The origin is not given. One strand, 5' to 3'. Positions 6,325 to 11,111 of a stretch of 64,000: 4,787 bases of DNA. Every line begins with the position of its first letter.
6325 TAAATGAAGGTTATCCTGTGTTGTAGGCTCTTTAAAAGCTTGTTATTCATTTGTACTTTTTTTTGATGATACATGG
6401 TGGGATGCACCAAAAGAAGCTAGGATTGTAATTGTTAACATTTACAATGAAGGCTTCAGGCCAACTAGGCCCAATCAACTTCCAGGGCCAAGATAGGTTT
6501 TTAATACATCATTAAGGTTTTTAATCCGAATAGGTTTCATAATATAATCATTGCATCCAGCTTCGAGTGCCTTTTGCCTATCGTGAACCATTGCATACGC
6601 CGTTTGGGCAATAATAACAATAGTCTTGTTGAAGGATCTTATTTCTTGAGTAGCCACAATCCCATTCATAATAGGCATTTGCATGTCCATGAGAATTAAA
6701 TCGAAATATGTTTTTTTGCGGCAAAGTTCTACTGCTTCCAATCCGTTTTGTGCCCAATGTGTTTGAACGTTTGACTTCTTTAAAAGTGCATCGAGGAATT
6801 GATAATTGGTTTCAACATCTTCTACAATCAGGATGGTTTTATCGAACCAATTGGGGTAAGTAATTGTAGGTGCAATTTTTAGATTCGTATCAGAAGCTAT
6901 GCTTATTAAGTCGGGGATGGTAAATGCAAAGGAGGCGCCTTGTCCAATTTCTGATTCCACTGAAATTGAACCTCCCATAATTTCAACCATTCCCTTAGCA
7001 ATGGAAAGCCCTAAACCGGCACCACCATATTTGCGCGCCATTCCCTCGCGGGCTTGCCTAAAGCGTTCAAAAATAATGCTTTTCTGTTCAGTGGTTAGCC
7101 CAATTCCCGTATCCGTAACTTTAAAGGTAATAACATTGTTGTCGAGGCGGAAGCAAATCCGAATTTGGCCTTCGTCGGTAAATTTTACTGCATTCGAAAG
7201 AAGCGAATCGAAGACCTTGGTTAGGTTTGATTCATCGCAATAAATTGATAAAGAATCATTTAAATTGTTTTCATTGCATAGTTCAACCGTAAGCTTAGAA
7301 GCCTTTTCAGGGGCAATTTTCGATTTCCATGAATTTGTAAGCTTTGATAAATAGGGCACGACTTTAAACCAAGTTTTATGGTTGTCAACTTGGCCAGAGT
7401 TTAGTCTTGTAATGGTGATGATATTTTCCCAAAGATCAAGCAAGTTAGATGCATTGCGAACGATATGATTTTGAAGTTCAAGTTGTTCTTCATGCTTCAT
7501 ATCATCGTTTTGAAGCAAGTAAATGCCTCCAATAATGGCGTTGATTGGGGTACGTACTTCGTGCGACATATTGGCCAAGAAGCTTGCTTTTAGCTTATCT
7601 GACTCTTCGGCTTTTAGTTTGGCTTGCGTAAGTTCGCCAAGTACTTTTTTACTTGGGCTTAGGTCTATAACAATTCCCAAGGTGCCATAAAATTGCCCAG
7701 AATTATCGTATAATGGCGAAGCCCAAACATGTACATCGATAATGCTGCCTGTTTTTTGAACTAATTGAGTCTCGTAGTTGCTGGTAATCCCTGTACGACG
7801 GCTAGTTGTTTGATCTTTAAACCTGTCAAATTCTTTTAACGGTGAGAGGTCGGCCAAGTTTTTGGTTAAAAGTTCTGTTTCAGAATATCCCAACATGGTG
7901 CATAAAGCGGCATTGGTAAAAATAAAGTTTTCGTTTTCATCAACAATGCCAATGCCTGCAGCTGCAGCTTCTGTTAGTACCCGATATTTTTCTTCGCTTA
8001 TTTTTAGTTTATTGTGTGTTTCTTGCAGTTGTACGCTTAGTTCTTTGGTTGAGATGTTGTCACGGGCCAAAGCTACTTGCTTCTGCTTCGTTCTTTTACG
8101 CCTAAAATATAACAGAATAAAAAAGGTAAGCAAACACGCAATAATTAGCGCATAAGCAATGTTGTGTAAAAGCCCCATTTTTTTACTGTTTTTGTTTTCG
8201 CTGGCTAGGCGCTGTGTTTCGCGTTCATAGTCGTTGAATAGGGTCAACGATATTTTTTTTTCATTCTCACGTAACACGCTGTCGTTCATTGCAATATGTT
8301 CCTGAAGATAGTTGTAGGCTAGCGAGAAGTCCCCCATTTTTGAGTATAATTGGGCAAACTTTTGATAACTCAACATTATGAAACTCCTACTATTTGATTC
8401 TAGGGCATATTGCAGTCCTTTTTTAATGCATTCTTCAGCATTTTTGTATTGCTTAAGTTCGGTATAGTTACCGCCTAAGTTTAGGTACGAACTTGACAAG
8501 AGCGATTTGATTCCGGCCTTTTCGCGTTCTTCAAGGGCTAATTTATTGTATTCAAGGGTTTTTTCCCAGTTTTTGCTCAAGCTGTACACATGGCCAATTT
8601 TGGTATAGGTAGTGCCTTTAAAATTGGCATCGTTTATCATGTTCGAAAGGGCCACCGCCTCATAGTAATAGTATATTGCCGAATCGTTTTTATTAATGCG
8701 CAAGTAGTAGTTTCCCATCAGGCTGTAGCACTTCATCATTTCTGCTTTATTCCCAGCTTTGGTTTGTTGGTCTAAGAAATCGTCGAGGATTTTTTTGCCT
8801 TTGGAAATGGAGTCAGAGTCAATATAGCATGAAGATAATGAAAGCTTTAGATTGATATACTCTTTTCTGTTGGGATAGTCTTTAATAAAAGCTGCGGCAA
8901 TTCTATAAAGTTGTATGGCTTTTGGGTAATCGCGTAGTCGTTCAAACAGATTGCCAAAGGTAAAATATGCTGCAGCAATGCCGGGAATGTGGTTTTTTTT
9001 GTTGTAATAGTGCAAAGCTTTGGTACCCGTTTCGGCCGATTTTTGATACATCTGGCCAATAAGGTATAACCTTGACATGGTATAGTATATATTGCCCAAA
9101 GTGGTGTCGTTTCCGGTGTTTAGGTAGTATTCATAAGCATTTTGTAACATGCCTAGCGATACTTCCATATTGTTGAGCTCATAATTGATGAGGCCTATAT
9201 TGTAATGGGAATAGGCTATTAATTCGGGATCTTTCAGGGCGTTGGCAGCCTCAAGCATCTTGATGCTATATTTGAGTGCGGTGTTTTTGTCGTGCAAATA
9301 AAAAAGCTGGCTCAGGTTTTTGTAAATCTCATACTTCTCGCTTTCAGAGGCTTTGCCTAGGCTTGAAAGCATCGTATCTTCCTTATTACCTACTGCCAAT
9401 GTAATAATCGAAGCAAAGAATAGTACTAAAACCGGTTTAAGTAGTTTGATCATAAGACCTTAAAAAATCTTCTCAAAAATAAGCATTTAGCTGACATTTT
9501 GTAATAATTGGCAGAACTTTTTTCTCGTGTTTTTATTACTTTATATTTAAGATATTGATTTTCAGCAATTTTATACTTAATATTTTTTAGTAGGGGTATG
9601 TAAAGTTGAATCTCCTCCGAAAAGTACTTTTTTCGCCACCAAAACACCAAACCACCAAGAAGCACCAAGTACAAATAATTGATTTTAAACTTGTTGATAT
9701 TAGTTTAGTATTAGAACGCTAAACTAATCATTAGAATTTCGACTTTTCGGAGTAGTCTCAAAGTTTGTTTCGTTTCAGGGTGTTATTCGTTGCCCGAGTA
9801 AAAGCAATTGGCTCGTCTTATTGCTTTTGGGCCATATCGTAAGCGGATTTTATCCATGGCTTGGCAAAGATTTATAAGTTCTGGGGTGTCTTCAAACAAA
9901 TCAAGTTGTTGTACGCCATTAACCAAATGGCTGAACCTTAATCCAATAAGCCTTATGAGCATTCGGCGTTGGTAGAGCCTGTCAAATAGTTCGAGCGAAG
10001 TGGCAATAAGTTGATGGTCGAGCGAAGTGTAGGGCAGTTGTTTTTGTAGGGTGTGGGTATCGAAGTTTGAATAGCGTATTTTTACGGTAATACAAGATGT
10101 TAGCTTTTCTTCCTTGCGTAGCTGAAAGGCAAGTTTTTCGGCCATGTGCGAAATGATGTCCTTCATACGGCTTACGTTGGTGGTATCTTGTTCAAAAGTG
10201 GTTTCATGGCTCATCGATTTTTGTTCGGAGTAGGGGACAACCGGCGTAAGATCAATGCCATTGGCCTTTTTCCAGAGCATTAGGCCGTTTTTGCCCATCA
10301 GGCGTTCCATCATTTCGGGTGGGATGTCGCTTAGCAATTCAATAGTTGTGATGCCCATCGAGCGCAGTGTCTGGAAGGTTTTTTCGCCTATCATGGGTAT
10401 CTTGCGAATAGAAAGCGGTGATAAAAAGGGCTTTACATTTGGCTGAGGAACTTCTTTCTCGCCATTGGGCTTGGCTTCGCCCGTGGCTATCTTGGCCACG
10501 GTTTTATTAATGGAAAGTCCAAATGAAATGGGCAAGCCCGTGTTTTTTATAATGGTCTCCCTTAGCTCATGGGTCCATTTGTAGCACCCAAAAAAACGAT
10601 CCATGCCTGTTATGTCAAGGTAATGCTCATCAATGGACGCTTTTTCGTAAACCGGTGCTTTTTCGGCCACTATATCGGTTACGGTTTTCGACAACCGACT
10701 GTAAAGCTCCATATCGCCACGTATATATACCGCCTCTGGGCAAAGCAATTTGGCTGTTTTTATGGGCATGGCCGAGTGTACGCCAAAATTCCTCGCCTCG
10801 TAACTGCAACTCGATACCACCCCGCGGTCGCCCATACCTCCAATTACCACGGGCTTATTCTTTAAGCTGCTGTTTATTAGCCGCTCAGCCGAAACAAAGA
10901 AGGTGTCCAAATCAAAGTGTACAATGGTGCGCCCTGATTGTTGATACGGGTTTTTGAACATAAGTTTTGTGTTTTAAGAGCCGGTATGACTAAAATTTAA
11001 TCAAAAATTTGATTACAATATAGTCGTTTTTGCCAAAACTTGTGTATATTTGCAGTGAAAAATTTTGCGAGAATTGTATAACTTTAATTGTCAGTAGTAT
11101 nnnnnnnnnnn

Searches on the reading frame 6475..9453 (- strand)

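Call 8: search_protein_families(library=ncbifam, proteins=[window:6475-9453:-], max_evalue=1e-30)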
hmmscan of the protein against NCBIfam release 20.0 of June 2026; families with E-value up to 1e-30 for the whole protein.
window:6475-9453:- (992 aa): 23 families
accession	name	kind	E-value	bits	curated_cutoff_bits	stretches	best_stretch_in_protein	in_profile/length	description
NF041947.1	LuxQ_Vibrio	equivalog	3.3e-84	283.3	1200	1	610-987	460-838/843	quorum-sensing autoinducer 2 sensor kinase/phosphatase LuxQ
NF008318.0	PRK11107.1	equivalog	9.3e-75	252.3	890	1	607-847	278-517/920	two-component sensor histidine kinase BarA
TIGR02956.1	TMAO_torS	equivalog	1.3e-73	248.5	676.5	1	609-988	451-820/967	TMAO reductase system sensor histidine kinase/response regulator TorS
NF008302.0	PRK11091.1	equivalog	3.3e-66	224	838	1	487-988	154-643/779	aerobic respiration two-component sensor histidine kinase ArcB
NF047874.1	MASE3_PAS_HK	subfamily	3.6e-65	221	560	1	443-849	221-626/655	MASE3 domain-containing sensor histidine kinase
NF011874.0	PRK15347.1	equivalog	9.4e-64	215.9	852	1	607-851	383-616/921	two component system sensor kinase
NF038297.2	hybrid_HK_HrmK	equivalog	2.2e-62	211.5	725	1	604-987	217-607/607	hybrid histidine kinase/response regulator HrmK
NF008099.0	PRK10841.1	equivalog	1.3e-56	192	920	1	594-847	442-689/949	two-component system sensor histidine kinase RcsC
NF046044.1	PnpS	equivalog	1.9e-54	185.2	400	1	466-847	33-390/390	two-component system histidine kinase PnpS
NF045901.1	HisKinLetSLeg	equivalog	1.2e-51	175.7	1650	1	607-846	278-516/906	two-component system sensor histidine kinase LetS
NF007420.1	PRK09959.1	equivalog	3.2e-49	167.4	1995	1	598-988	688-1070/1197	acid-sensing system histidine kinase EvgS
NF047465.1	hybrid_HK_LvrA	exception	1.4e-43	149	1200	1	611-850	191-424/819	hybrid histidine kinase/response regulator LvrA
NF033092.0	HK_WalK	equivalog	6.2e-43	147.3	725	1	469-847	239-593/594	cell wall metabolism sensor histidine kinase WalK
TIGR02966.1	phoR_proteo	equivalog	3.5e-42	144.6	334.2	1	488-846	6-333/333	phosphate regulon sensor histidine kinase PhoR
NF041832.1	near_NosP_CTERM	subfamily_domain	3.6e-42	144.7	400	1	618-986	3-368/370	NahK/ErcS family hybrid sensor histidine kinase/response regulator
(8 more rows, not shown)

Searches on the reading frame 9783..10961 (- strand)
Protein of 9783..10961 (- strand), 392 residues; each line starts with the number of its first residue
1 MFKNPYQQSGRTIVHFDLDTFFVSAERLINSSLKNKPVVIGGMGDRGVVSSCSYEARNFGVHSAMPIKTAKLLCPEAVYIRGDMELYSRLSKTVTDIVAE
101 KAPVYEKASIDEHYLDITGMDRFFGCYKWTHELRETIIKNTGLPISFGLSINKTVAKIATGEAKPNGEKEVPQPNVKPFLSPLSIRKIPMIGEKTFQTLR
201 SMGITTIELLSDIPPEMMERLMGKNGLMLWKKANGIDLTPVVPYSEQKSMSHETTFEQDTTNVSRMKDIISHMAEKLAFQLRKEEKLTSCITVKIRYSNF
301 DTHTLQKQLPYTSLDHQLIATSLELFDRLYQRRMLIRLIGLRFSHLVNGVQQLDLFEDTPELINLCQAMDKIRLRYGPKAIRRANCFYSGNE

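Call 8: search_protein_families(library=ncbifam, proteins=[window:9783-10961:-], max_evalue=1e-30)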
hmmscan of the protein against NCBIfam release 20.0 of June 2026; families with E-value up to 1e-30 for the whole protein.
window:9783-10961:- (392 aa): 9 families
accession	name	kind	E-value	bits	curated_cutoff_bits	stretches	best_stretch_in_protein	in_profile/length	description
NF002882.0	PRK03348.1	equivalog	2.3e-90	303.6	389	1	9-361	3-358/461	DNA polymerase IV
NF010731.0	PRK14133.1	equivalog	4.2e-84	282.8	362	1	11-356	3-347/352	DNA polymerase IV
NF002677.0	PRK02406.1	equivalog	1.4e-82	277.7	256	1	8-348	3-345/357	DNA polymerase IV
NF002751.0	PRK02794.1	equivalog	6.2e-81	272.4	371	1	12-387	39-418/425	DNA polymerase IV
NF002492.0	PRK01810.1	equivalog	3.3e-73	246.8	399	1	5-384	4-392/412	DNA polymerase IV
NF003015.0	PRK03858.1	subfamily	1.1e-72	245.3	367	1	8-386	4-385/399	DNA polymerase IV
NF002848.0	PRK03103.1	subfamily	7.1e-71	238.8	381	1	11-387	4-392/410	DNA polymerase IV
NF002883.0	PRK03352.1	equivalog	1.1e-64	218.8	330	1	10-343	4-339/347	DNA polymerase IV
NF002292.0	PRK01216.1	equivalog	2e-47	161.9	339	1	13-356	3-348/351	DNA polymerase IV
